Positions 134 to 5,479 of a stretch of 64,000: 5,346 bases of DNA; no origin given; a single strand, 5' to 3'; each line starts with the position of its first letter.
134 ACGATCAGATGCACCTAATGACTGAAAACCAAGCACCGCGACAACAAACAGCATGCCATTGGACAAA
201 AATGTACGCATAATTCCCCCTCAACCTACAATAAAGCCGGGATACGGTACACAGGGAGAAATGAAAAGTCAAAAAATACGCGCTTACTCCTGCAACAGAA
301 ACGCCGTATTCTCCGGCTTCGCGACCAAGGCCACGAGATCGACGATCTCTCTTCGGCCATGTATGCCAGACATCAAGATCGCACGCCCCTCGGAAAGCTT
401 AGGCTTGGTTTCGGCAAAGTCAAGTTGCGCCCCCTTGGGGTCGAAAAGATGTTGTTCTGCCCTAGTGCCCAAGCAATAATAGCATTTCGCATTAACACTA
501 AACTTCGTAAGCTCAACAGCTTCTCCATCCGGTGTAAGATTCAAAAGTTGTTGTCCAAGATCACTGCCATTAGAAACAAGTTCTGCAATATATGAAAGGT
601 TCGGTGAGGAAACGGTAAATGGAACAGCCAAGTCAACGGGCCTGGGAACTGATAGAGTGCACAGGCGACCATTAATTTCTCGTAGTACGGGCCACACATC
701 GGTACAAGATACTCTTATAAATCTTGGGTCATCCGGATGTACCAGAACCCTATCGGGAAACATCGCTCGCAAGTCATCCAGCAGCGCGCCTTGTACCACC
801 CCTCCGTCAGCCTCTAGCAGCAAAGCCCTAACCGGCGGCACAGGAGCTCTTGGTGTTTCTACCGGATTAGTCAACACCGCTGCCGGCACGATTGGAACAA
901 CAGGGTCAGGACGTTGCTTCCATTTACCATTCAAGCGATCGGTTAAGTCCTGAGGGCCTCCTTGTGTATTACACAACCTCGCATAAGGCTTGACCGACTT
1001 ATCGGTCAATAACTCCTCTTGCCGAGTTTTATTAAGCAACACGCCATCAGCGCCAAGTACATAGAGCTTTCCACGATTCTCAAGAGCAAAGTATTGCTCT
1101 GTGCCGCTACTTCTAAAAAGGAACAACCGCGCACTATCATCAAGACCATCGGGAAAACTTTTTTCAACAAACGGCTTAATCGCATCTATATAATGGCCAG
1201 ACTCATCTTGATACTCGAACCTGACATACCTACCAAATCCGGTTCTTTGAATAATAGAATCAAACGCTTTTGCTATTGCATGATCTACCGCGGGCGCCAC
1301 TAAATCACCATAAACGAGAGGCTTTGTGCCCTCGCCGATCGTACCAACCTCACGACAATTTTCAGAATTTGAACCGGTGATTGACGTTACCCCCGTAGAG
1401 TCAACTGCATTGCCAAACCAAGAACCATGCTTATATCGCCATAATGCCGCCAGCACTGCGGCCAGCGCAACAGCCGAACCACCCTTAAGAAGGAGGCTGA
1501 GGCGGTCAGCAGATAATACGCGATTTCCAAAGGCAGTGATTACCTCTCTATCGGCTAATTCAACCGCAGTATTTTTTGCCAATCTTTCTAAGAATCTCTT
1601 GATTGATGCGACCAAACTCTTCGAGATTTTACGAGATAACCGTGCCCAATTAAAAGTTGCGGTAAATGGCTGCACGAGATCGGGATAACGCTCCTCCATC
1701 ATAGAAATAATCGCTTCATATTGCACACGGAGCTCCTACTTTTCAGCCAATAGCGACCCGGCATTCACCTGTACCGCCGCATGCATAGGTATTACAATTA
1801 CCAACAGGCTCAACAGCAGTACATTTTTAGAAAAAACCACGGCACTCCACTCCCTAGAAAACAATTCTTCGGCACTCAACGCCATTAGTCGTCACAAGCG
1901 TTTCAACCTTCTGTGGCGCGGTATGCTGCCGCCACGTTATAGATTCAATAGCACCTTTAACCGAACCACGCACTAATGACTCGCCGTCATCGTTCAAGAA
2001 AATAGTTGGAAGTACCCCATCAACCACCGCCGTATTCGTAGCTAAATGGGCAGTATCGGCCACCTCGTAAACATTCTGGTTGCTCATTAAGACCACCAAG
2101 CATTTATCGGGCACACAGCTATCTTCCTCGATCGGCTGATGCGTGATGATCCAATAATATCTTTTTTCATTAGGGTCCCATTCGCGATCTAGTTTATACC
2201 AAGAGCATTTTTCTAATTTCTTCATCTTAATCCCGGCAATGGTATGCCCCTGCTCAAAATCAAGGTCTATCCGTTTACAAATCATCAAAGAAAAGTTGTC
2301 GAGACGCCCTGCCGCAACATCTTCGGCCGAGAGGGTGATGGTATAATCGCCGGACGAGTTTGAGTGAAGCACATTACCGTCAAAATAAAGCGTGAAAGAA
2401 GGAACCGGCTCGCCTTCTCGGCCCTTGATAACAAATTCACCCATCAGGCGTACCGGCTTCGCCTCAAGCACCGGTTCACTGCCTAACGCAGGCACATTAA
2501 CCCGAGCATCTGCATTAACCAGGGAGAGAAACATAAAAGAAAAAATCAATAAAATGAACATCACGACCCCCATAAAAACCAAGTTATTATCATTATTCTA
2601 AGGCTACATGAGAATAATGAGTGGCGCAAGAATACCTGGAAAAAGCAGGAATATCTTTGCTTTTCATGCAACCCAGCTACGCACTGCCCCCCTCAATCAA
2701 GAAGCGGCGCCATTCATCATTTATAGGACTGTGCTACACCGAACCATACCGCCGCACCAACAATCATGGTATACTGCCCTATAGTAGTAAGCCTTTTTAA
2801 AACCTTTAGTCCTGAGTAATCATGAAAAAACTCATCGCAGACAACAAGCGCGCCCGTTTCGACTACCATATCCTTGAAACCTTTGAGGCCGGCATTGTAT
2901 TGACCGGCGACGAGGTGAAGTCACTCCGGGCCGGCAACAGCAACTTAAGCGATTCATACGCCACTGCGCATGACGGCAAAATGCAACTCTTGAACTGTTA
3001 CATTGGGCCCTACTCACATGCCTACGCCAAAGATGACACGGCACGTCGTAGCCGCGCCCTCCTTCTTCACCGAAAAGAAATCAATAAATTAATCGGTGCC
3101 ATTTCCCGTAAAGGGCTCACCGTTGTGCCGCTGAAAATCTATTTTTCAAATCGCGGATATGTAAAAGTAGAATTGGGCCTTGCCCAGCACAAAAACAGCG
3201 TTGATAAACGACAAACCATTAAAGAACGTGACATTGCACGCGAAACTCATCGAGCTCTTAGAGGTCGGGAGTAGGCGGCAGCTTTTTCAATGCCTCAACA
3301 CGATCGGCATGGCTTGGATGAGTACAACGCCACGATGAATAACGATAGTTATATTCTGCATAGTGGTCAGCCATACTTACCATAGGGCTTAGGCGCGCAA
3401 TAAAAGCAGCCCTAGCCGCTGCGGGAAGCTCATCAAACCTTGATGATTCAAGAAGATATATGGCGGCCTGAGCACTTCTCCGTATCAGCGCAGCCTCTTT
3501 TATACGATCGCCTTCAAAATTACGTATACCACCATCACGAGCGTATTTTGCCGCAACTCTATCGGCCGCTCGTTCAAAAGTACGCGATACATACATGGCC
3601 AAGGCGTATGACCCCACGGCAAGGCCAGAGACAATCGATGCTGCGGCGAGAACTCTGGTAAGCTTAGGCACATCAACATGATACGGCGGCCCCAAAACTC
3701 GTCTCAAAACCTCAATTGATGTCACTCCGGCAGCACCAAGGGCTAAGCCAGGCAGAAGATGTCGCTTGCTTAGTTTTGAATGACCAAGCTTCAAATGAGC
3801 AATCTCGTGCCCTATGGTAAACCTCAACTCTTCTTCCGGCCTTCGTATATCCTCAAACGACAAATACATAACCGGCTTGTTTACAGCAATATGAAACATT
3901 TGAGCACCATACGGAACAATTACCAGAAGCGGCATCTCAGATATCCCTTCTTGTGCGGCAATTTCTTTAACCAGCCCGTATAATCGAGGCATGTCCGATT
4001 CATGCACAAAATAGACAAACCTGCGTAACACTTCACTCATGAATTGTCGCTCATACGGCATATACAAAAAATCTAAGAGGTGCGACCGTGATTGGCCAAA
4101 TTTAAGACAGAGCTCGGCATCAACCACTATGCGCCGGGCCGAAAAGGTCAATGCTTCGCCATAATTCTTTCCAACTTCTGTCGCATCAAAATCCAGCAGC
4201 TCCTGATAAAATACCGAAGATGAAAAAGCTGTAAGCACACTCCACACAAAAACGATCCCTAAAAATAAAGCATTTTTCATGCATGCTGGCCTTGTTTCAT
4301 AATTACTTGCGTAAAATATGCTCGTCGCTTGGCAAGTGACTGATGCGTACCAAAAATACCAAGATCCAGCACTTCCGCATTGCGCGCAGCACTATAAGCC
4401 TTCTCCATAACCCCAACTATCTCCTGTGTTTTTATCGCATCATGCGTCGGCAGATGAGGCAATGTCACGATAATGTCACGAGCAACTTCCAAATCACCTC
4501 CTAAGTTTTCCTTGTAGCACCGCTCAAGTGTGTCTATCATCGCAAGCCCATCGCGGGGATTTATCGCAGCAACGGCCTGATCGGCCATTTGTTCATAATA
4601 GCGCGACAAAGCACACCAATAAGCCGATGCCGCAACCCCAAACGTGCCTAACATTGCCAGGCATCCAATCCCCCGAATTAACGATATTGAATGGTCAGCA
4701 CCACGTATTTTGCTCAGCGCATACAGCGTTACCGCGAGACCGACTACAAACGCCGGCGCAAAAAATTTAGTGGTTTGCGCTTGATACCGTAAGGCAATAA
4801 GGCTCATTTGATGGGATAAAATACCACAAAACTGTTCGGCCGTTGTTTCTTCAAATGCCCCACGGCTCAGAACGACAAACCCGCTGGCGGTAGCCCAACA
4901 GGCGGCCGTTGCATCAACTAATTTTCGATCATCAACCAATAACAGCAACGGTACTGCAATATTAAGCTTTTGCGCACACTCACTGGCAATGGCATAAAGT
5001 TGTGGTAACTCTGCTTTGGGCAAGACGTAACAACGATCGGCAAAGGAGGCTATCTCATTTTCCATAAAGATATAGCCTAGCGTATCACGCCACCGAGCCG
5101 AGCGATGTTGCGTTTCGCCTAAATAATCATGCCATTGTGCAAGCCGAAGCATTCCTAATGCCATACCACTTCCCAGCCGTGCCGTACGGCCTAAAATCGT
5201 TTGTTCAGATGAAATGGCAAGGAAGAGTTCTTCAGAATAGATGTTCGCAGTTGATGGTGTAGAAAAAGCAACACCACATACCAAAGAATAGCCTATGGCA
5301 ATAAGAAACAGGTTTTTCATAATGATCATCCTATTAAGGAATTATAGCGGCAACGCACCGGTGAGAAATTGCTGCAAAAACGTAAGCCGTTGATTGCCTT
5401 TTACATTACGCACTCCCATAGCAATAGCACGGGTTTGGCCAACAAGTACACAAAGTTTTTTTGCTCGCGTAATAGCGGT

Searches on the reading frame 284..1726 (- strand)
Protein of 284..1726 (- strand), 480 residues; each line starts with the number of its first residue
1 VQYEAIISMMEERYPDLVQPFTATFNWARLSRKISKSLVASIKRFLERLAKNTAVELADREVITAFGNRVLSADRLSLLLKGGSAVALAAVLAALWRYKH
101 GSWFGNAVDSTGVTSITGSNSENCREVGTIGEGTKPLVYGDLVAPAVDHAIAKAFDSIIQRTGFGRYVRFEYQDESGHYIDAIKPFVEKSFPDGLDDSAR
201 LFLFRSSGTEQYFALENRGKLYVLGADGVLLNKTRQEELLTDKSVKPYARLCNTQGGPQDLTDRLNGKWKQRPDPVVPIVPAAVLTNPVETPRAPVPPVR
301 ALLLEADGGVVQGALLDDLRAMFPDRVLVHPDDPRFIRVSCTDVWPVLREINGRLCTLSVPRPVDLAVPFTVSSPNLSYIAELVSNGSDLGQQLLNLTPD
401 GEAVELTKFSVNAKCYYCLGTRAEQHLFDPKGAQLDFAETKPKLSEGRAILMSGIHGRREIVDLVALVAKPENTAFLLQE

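Call 29: find_encoding_contigs(protein=window:284-1726:-, flank=10000, max_places=2)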
Protein window:284-1726:- (480 aa): 5 contigs read that carry it; 2 places shown.
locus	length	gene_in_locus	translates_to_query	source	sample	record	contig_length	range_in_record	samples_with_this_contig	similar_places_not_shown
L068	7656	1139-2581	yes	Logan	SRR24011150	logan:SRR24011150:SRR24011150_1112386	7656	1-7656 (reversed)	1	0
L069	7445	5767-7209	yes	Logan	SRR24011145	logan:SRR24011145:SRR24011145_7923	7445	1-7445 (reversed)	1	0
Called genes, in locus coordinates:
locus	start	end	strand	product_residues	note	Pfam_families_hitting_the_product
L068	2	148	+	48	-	?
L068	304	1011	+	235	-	-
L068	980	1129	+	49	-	-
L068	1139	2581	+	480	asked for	-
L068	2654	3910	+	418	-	-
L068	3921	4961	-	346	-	PF00814:TsaD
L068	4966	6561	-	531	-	PF07498:Rho_N, PF07497:Rho_RNA_bind, PF00006:ATP-synt_ab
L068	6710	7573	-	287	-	PF02355:SecD_SecF_C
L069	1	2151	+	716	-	?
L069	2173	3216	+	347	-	PF01435:Peptidase_M48 (weak)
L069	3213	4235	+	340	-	PF01435:Peptidase_M48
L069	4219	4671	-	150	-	PF01668:SmpB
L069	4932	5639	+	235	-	-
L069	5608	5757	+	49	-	-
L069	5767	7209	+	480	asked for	-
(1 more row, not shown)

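Call 60: search_protein_families(library=pfam, proteins=[window:284-1726:-], max_evalue=0.001)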
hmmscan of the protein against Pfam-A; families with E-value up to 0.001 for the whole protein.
window:284-1726:- (480 aa): 0 families

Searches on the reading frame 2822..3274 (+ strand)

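Call 60: search_protein_families(library=pfam, proteins=[window:2822-3274:+], max_evalue=0.001)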
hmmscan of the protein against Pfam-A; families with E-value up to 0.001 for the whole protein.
window:2822-3274:+ (150 aa): 1 family
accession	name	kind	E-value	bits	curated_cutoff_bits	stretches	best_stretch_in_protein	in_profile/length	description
PF01668.23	SmpB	-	1.9e-54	183.9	27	1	5-147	1-142/143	SmpB protein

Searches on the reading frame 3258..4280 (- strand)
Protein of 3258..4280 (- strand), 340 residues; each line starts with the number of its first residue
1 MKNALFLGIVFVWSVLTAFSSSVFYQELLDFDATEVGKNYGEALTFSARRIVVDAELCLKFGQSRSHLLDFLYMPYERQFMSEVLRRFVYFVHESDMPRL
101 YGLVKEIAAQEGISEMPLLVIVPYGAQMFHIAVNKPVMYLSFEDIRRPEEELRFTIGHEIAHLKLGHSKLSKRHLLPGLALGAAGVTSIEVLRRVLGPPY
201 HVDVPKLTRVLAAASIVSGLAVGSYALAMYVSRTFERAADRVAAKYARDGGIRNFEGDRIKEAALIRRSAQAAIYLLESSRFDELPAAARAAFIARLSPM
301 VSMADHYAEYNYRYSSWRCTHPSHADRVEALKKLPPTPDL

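Call 60: search_protein_families(library=pfam, proteins=[window:3258-4280:-], max_evalue=0.001)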
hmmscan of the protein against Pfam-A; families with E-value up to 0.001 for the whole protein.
window:3258-4280:- (340 aa): 1 family
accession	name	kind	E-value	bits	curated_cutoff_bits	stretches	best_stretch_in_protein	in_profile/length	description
PF01435.24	Peptidase_M48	-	7.1e-16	59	20.3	1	149-333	62-184/186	Peptidase family M48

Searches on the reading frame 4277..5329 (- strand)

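Call 60: search_protein_families(library=pfam, proteins=[window:4277-5329:-], max_evalue=0.001)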
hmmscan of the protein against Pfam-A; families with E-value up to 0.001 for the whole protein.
window:4277-5329:- (350 aa): 1 family
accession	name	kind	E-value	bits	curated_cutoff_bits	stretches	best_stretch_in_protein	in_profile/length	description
PF01435.24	Peptidase_M48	-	1.6e-06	28.5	20.3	1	109-262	5-156/186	Peptidase family M48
